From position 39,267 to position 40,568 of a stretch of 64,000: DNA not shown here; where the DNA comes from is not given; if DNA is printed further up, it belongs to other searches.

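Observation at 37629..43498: A DHAP-shunt-like 5'-deoxyadenosine/MTA salvage module linked to an ALDH and an acyl-CoA ligase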

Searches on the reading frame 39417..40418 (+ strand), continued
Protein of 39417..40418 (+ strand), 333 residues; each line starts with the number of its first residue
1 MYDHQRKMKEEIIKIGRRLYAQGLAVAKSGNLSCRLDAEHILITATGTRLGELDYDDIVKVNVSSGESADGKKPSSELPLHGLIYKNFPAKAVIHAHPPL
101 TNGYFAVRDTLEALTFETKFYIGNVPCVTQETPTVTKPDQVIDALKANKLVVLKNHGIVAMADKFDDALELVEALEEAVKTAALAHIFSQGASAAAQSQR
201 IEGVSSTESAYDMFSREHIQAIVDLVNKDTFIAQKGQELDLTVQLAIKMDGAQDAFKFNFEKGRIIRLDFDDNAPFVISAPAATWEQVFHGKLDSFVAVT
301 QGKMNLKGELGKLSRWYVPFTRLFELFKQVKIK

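Call 26: find_related_loci(query=window:39417-40418:+, collection=genome_contigs, flank=10000)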
Query window:39417-40418:+ (333 aa) in genome_contigs; peptide patterns used: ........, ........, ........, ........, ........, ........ (x = any residue, [..] = any of these).
50 stretches matched a pattern; 4 encode a relative of the query (tblastn E <= 1e-3); 4 distinct loci.
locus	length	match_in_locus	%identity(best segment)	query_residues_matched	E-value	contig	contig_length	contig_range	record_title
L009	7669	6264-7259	89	1-333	0e+0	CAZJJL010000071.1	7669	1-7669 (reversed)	MAG TPA_asm: uncultured Planctomycetales bacterium isolate SRP278252_co1_68 genome assembly, contig: NODE_18005_length_7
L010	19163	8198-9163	64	8-333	2e-137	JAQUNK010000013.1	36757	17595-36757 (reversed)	MAG: Candidatus Omnitrophota bacterium isolate STD1_176 NODE_2215_length_36757_cov_7.152170_Sandtown_D1, whole genome sh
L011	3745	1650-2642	52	5-333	4e-118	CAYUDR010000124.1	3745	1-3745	MAG TPA_asm: uncultured Planctomycetia bacterium isolate SRP178699_co2_103 genome assembly, contig: NODE_33754_length_37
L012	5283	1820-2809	51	5-333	4e-115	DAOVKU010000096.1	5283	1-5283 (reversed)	MAG TPA_asm: Candidatus Omnitrophota bacterium isolate CSMAG_1427 CSMAG_1427_k141_2108007_length_5283_cov_15.0000, whole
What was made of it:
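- Tried and rejected: It gave only 4 loci and used up that collection (call 26).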

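Call 31: search_protein_families(library=pfam, proteins=[L010:9180-9719:+, L010:9706-10986:+, L010:10971-11423:+, L010:12277-12702:-, L010:12745-13179:-, L010:13846-14394:-, L007:6159-6950:+, L007:12504-13142:+, L007:7065-7505:+, L005:7388-8083:+], max_evalue=0.01)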
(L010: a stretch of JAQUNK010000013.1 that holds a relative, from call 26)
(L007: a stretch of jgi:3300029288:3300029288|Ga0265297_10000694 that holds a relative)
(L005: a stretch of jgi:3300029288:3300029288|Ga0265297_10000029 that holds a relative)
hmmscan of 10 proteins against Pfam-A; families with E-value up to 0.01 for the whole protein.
L010:9180-9719:+ (179 aa): 1 family
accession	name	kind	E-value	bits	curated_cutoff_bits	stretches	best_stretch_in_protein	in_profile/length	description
PF01558.24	POR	-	8.3e-38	130.7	27.4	1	11-174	1-172/173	Pyruvate ferredoxin/flavodoxin oxidoreductase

L010:9706-10986:+ (426 aa): 2 families
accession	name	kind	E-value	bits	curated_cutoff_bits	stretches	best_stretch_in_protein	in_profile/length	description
PF00749.27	tRNA-synt_1c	-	3.9e-91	305.7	23.4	2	108-265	155-314/314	tRNA synthetases class I (E and Q), catalytic domain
PF19269.4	Anticodon_2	-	3.6e-30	105.6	23.6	1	290-424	9-141/141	Anticodon binding domain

L010:10971-11423:+ (150 aa): 0 families

L010:12277-12702:- (141 aa): 0 families

L010:12745-13179:- (144 aa): 0 families

L010:13846-14394:- (182 aa): 0 families

L007:6159-6950:+ (263 aa): 2 families
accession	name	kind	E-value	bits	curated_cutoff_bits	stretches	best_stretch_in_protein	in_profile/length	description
PF01105.29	EMP24_GP25L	-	0.0018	18.8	25.9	1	42-120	107-180/182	emp24/gp25L/p24 family/GOLD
PF20990.2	DUF2207_C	-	0.0028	17.8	33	1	44-117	80-163/247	Predicted membrane protein (DUF2207) C-terminal domain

L007:12504-13142:+ (212 aa): 0 families

L007:7065-7505:+ (146 aa): 1 family
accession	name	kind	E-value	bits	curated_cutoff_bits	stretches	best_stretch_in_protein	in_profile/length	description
PF19135.5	DUF5818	-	2.9e-05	24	27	1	58-80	8-29/57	Protein of unknown function (DUF5818)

L005:7388-8083:+ (231 aa): 0 families

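Call 43: find_related_loci(query=A2, collection=metagenome_contigs, flank=10000)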
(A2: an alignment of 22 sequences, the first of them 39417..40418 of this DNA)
Query A2 (333 aa) in metagenome_contigs; peptide patterns used: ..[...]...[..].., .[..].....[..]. (x = any residue, [..] = any of these).
331 stretches matched a pattern; 306 encode a relative of the query (tblastn E <= 1e-3); the best 80 are kept; 80 distinct loci.
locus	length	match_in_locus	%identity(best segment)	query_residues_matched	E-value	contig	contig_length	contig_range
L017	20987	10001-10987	70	5-333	7e-159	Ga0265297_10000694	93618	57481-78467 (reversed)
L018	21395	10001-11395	68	1-333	3e-155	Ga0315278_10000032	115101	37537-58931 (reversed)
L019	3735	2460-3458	68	1-333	9e-161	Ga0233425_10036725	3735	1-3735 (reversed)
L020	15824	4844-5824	69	7-333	1e-154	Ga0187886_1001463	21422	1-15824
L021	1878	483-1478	68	1-332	2e-166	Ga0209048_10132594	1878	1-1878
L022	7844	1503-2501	68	1-333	7e-154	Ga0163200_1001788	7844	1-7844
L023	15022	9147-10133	68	5-333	3e-153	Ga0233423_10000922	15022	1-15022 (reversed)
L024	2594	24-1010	69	5-333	7e-162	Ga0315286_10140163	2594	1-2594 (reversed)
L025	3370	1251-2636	68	1-333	4e-159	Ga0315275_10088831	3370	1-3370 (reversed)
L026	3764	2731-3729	67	1-333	5e-157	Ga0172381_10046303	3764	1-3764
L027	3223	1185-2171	67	5-333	1e-158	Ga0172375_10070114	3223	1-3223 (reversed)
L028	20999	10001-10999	66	1-333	2e-151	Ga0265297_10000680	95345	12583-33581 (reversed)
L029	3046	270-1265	67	1-332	4e-159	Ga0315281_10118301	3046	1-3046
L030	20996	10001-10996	68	1-333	7e-151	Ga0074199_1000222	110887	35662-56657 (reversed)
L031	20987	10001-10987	67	5-333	7e-151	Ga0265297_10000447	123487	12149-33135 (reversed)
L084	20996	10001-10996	63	1-333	5e-146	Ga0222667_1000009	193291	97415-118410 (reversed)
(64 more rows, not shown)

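Call 48: search_protein_families(library=pfam, proteins=[L028:6378-7271:+, L028:7277-8161:+, L028:8158-8970:+, L028:12572-13675:+, L028:14495-15076:+, L028:15089-16672:+, L084:12974-14296:-, L084:15641-16588:+, L084:18008-18589:+, L084:18598-20208:+], max_evalue=0.01)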
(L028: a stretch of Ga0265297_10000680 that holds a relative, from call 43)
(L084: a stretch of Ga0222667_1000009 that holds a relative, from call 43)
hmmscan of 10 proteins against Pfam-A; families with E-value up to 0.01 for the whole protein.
L028:6378-7271:+ (297 aa): 0 families

L028:7277-8161:+ (294 aa): 1 family
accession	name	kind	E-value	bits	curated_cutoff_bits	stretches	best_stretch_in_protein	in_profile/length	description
PF04909.20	Amidohydro_2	-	1.2e-16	61.8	26.4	1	3-262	1-251/289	Amidohydrolase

L028:8158-8970:+ (270 aa): 1 family
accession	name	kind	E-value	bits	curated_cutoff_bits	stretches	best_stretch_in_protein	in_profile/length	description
PF01063.24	Aminotran_4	-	7.2e-51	173.6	28.5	1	28-241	1-222/223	Amino-transferase class IV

L028:12572-13675:+ (367 aa): 9 families
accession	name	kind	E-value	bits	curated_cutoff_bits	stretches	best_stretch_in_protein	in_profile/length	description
PF02518.31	HATPase_c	-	1.7e-28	99.7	26.4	1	254-363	2-110/111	Histidine kinase-, DNA gyrase B-, and HSP90-like ATPase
PF00512.31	HisKA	-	7.9e-19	67.9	26.9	1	140-207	2-66/66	His Kinase A (phospho-acceptor) domain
PF00989.32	PAS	-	6.5e-12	45.9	22.6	1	15-123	3-113/113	PAS fold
PF08448.16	PAS_4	-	6.9e-12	46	23.1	1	20-127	2-109/110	PAS fold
PF13426.13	PAS_9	-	3.2e-07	31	27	1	23-125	1-103/103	PAS domain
PF13188.13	PAS_8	-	0.00012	22.3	21.8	1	15-70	3-55/65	PAS domain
PF14501.12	HATPase_c_5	-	0.0016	18.8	22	1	258-348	6-90/102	GHKL domain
PF13581.12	HATPase_c_2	-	0.0022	18.5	27.4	1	265-336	39-108/127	Histidine kinase-like ATPase domain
PF13589.12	HATPase_c_3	-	0.003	18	25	1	260-334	5-86/137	Histidine kinase-, DNA gyrase B-, and HSP90-like ATPase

L028:14495-15076:+ (193 aa): 1 family
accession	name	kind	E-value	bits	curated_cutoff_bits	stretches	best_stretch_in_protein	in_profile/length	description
PF01812.26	5-FTHF_cyc-lig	-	1.3e-35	123.5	27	1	9-189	1-186/186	5-formyltetrahydrofolate cyclo-ligase family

L028:15089-16672:+ (527 aa): 5 families
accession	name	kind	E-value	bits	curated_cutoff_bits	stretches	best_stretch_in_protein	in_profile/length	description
PF12072.13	RNase_Y_N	-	2.7e-51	174.3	32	1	13-211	2-200/201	RNase Y N-terminal region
PF01966.28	HD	-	1.1e-17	64.8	22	1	344-433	2-113/116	HD domain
PF08668.18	HDOD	-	2.7e-06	27.4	22.9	1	343-381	95-134/196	HDOD domain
PF00013.35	KH_1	-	1.1e-05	25.6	21.5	1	221-263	4-51/66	KH domain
PF13083.13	KH_KhpA-B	-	0.0043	17.4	32.1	0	194-243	5-54/73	KhpA/KhpB, KH domain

L084:12974-14296:- (440 aa): 8 families
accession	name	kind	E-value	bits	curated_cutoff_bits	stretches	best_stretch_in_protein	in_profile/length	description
PF19580.5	Exo_endo_phos_3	-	5.6e-25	88.5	27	2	28-205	2-199/311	Endonuclease/Exonuclease/phosphatase family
PF12836.13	HHH_3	-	4.1e-15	56.1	27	1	371-426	5-64/65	Helix-hairpin-helix motif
PF03372.29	Exo_endo_phos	-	1.8e-12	48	24.5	1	64-240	17-174/225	Endonuclease/Exonuclease/phosphatase family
PF00633.29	HHH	-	1.1e-09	38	24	2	371-391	2-22/30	Helix-hairpin-helix motif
PF23226.1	Exo_endo_phos_PGAP2IP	-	1.3e-06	28.4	27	1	67-218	24-178/239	PGAP2IP, C-terminal nuclease-like domain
PF14520.12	HHH_5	-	2.9e-05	24.9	27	1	380-422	2-51/57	Helix-hairpin-helix domain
PF12826.13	HHH_2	-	0.0006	20.4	27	0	372-396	27-51/64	Helix-hairpin-helix motif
PF06514.17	PsbU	-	0.0013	19.2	24.5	1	369-421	12-64/93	Photosystem II 12 kDa extrinsic protein (PsbU)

L084:15641-16588:+ (315 aa): 5 families
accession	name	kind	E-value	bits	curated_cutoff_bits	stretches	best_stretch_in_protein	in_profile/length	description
PF01189.24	Methyltr_RsmB-F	-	2.5e-42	145.2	27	1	104-311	2-199/199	16S rRNA methyltransferase RsmB/F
PF17125.10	Methyltr_RsmF_N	-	8.6e-10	39.4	34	1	8-96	1-85/86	N-terminal domain of 16S rRNA methyltransferase RsmF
PF22458.1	RsmF-B_ferredox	-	7.7e-06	26.4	27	1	9-77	2-70/74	Methyltr_RsmF/B-like, ferredoxin-like domain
PF01728.25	FtsJ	-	1.7e-05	25.2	24.1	1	110-260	21-158/181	FtsJ-like methyltransferase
PF13847.12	Methyltransf_31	-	0.0039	17.3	27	0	111-262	4-126/145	Methyltransferase domain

L084:18008-18589:+ (193 aa): 1 family
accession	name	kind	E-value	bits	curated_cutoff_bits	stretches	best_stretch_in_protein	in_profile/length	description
PF01812.26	5-FTHF_cyc-lig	-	7.8e-40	137.2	27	1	9-189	1-186/186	5-formyltetrahydrofolate cyclo-ligase family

L084:18598-20208:+ (536 aa): 5 families
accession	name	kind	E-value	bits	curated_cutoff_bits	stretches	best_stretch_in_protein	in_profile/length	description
PF12072.13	RNase_Y_N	-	4.8e-50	170.2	32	1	22-221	2-201/201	RNase Y N-terminal region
PF01966.28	HD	-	3.1e-14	53.7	22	1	353-444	2-115/116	HD domain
PF00013.35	KH_1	-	2.3e-07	30.9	21.5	1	230-284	4-62/66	KH domain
PF08668.18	HDOD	-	4e-05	23.6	22.9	1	353-391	96-135/196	HDOD domain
PF13166.12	AAA_13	-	0.0093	15.1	36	0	53-246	289-474/713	AAA domain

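Call 62: search_protein_families(library=ncbifam, proteins=[L028:8158-8970:+, L028:6378-7271:+], max_evalue=1e-10)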
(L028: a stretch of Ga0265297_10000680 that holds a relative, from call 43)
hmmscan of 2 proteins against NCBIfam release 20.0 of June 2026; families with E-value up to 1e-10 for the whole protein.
L028:8158-8970:+ (270 aa): 15 families
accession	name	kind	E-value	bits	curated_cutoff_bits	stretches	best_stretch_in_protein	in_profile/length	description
NF006185.0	PRK08320.1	subfamily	3.3e-55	187.3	363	1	1-268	3-284/292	branched-chain amino acid aminotransferase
TIGR01122.1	ilvE_I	equivalog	6.6e-49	166.7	245.55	1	5-268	2-285/298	branched-chain-amino-acid transaminase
NF009126.0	PRK12479.1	equivalog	4.1e-46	157.5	518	1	3-269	6-286/299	branched-chain-amino-acid transaminase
NF005800.0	PRK07650.1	equivalog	2.8e-41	141.7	308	1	1-268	1-277/290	aminodeoxychorismate lyase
NF005146.0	PRK06606.1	equivalog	3.1e-41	141.3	279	1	3-268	9-293/307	branched-chain amino acid transaminase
NF005209.0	PRK06680.1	subfamily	1.4e-37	129.1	320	1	13-267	16-281/286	D-amino-acid transaminase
TIGR01121.1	D_amino_aminoT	equivalog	6e-32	110.9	277.45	1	2-265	1-273/276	D-amino-acid transaminase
TIGR03461.1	pabC_Proteo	equivalog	8.8e-30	103.8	176.85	1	21-243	15-246/262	aminodeoxychorismate lyase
NF004761.0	PRK06092.1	equivalog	3.5e-29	101.9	260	1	20-245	16-250/268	aminodeoxychorismate lyase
NF005726.0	PRK07544.1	equivalog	3.7e-29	101.8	396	1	17-268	28-289/295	branched-chain amino acid aminotransferase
NF009066.0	PRK12400.1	equivalog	2.3e-23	83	538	1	11-258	15-273/290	D-amino-acid transaminase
NF009896.0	PRK13356.1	equivalog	1.5e-22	80.1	262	1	25-261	33-280/287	branched-chain amino acid aminotransferase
NF005888.0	PRK07849.1-3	equivalog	1.1e-21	77.1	273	1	15-247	28-274/298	aminodeoxychorismate lyase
NF005886.0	PRK07849.1-1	equivalog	4.1e-17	62.4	253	1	25-234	37-259/291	aminodeoxychorismate lyase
NF006734.0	PRK09266.1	subfamily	3.1e-14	52.8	202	1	23-245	25-246/270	hypothetical protein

L028:6378-7271:+ (297 aa): 0 families

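Call 72: find_homologous_proteins(query=L012:1820-2812:+, max_evalue=1e-20)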
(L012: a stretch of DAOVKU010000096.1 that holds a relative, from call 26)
Query L012:1820-2812:+ (330 aa): 1381 proteins with E <= 1e-20 among 4455 candidates; the best 120 are listed.
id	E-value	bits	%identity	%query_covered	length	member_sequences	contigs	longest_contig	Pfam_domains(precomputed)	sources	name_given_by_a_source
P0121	3.9e-214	728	100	100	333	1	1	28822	PF00596.28,PF02036.23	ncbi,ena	-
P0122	2.9e-188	643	88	100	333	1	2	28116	PF00596.28,PF02036.23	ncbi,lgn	-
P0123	1.9e-187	640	86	100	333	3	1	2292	PF00596.28,PF02036.23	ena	-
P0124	6.2e-162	556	75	100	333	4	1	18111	PF00596.28,PF02036.23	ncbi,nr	ncbi:class II aldolase/adducin family protein [bacterium]|nr:class II aldolase/adducin family protei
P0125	9.7e-162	555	75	100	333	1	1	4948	PF00596.28,PF02036.23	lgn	-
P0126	3.9e-161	553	74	100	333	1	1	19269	PF00596.28,PF02036.23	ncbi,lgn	-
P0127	4.4e-159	547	73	100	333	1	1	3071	PF00596.28,PF02036.23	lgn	-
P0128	1.8e-156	538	71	100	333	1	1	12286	PF00596.28,PF02036.23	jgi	jgi:L-fuculose-phosphate aldolase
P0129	7.5e-155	533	71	100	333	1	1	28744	PF00596.28,PF02036.23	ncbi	-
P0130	2.0e-154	531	73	100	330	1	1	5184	PF00596.28,PF02036.23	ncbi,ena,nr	ncbi:MAG: class II aldolase/adducin family protein [Omnitrophica bacterium]|nr:class II aldolase/add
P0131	6.2e-154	530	73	100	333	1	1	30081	PF00596.28,PF02036.23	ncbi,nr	ncbi:MAG: class II aldolase/adducin family protein [Candidatus Omnitrophota bacterium]|nr:class II a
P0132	6.2e-154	530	73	100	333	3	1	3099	PF00596.28,PF02036.23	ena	-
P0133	3.2e-153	527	71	100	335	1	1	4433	PF00596.28,PF02036.23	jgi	jgi:L-fuculose-phosphate aldolase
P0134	2.1e-152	525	70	100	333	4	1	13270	PF00596.28,PF02036.23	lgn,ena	-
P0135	6.3e-151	520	71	99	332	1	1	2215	PF00596.28,PF02036.23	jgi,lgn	jgi:L-fuculose-phosphate aldolase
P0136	1.2e-150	519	70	100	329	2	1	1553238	PF00596.28,PF02036.23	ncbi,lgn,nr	ncbi:MAG: class II aldolase/adducin family protein [Candidatus Omnitrophota bacterium]|nr:MAG: class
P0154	1.0e-130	453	62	100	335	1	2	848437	PF00596.28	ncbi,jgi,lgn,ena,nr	ncbi:MAG: class II aldolase/adducin family protein [Candidatus Omnitrophica bacterium]|nr:class II a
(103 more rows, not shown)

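Call 73: find_encoding_contigs(protein=P0136, flank=10000, max_places=1)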
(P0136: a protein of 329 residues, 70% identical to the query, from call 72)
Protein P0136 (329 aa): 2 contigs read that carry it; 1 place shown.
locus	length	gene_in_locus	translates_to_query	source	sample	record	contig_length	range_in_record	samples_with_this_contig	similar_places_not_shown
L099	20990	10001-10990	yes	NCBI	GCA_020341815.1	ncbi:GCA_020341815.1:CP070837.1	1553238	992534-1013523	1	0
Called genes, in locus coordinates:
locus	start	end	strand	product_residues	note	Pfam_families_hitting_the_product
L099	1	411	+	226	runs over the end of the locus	-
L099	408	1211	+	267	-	PF04199:Cyclase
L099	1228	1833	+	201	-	-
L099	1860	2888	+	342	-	PF13414:TPR_11 (faint), PF14559:TPR_19 (faint)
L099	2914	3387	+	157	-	PF10604:Polyketide_cyc2, PF03364:Polyketide_cyc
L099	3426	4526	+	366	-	PF07690:MFS_1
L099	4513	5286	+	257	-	PF00106:adh_short, PF08659:KR, PF23441:SDR, PF13561:adh_short_C2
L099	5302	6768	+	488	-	PF02310:B12-binding, PF04055:Radical_SAM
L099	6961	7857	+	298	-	PF04909:Amidohydro_2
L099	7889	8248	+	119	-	-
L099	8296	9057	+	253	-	PF01048:PNP_UDP_1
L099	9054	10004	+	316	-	PF01008:IF-2B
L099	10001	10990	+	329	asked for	PF00596:Aldolase_II, PF02036:SCP2 (weak)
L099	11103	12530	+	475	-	PF00171:Aldedh, PF05893:LuxC (weak)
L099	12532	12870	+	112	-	PF01648:ACPS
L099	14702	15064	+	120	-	-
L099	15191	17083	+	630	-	PF02743:dCache_1, PF00672:HAMP, PF00512:HisKA (weak), PF02518:HATPase_c, PF14501:HATPase_c_5 (weak)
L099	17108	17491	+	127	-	PF00072:Response_reg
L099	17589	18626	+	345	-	PF01087:GalP_UDP_transf, PF16285:DUF4931_N, PF16268:DUF4921, PF02744:GalP_UDP_tr_C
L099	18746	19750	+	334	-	PF01087:GalP_UDP_transf, PF16268:DUF4921, PF16285:DUF4931_N (weak), PF02744:GalP_UDP_tr_C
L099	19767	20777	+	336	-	PF00044:Gp_dh_N, PF02800:Gp_dh_C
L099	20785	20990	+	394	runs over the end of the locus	PF00162:PGK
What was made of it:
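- In L099 a phosphopantetheinyl transferase directly follows the ALDH (call 73).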

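Call 74: find_encoding_contigs(protein=P0121, flank=10000, max_places=1)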
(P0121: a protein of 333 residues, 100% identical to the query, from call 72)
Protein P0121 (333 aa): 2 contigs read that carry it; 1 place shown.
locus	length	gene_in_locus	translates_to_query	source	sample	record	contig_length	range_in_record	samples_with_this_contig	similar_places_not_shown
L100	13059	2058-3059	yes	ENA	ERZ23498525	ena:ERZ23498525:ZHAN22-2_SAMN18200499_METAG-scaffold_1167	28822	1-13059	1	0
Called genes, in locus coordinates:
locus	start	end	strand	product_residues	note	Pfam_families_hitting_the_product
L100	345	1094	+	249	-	PF01048:PNP_UDP_1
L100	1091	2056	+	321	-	PF01008:IF-2B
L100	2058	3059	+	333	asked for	PF00596:Aldolase_II, PF02036:SCP2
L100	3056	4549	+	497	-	PF00171:Aldedh, PF05893:LuxC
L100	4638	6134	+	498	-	PF00501:AMP-binding, PF13193:AMP-binding_C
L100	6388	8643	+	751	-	PF11849:DUF3369 (faint), PF01590:GAF, PF13185:GAF_2, PF13492:GAF_3, PF01590:GAF, PF13185:GAF_2, PF13487:HD_5, PF01966:HD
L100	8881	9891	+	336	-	PF13353:Fer4_12 (faint), PF04055:Radical_SAM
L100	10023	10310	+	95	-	PF04246:RseC_MucC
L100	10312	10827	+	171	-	PF00857:Isochorismatase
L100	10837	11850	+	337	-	PF00291:PALP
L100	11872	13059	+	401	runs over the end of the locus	PF01837:HcyBio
